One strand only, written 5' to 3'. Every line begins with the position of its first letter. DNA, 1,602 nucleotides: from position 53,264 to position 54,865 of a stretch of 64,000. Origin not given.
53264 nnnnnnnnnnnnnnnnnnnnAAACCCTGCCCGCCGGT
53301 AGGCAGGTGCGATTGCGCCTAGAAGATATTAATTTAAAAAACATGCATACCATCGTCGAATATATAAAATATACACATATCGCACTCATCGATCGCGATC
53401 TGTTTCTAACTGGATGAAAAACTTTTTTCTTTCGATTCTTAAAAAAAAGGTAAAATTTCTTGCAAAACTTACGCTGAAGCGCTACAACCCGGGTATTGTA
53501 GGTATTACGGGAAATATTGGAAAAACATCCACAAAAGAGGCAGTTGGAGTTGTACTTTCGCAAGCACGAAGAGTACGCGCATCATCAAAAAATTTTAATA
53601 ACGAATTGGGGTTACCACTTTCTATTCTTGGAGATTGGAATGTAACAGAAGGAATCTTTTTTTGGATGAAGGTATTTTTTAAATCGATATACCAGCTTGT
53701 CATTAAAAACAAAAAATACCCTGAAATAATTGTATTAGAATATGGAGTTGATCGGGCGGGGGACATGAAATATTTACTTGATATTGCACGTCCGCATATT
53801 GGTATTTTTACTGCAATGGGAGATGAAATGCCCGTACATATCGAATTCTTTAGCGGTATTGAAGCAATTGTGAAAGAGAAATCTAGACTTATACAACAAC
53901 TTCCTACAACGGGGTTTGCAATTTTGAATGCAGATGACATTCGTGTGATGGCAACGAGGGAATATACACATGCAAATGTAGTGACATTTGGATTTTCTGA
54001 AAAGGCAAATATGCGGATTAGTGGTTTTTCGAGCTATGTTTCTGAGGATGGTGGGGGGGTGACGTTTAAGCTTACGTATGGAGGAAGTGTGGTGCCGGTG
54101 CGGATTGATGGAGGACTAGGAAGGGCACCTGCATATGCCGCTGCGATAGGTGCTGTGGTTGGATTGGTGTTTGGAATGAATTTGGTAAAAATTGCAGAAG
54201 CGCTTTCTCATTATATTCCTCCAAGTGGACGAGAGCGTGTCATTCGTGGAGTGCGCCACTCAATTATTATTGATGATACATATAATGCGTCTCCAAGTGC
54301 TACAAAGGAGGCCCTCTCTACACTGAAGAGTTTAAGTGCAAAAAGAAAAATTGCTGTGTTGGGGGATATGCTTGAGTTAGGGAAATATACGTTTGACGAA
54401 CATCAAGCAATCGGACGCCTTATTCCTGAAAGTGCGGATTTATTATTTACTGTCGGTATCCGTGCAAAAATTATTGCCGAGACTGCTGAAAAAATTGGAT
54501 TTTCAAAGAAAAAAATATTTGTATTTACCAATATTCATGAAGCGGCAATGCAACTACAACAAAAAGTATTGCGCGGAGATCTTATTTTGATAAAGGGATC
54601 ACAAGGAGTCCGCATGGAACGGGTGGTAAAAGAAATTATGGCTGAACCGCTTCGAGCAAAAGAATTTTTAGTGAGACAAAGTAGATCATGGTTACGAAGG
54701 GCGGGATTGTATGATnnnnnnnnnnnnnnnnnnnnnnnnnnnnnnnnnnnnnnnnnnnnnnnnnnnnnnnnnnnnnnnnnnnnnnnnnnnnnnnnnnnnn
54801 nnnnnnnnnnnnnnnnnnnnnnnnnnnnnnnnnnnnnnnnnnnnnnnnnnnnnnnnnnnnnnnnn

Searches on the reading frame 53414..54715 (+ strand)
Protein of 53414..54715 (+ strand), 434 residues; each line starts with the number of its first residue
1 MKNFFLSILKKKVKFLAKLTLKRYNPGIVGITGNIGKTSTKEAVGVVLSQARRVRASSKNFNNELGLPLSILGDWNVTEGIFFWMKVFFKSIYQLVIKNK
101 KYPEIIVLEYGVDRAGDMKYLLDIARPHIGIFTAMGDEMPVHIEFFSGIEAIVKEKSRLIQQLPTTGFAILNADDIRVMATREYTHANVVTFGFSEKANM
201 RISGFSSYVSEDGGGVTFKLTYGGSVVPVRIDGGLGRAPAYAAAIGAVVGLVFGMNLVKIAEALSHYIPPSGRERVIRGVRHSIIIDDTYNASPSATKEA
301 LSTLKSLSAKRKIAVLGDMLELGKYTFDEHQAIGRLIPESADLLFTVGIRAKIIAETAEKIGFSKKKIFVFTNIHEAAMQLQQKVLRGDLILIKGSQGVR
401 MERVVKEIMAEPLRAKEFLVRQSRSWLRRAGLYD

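Call 103: search_protein_families(library=pfam, proteins=[window:53414-54715:+], max_evalue=0.00001)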
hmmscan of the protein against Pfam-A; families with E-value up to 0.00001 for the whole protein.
window:53414-54715:+ (434 aa): 2 families
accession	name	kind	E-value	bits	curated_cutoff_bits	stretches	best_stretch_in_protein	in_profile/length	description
PF08245.18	Mur_ligase_M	-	4.9e-23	82.6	24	1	101-213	55-165/200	Mur ligase middle domain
PF02875.26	Mur_ligase_C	-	6.1e-19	69.6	28.4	1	272-396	1-126/127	Mur ligase, glutamate ligase domain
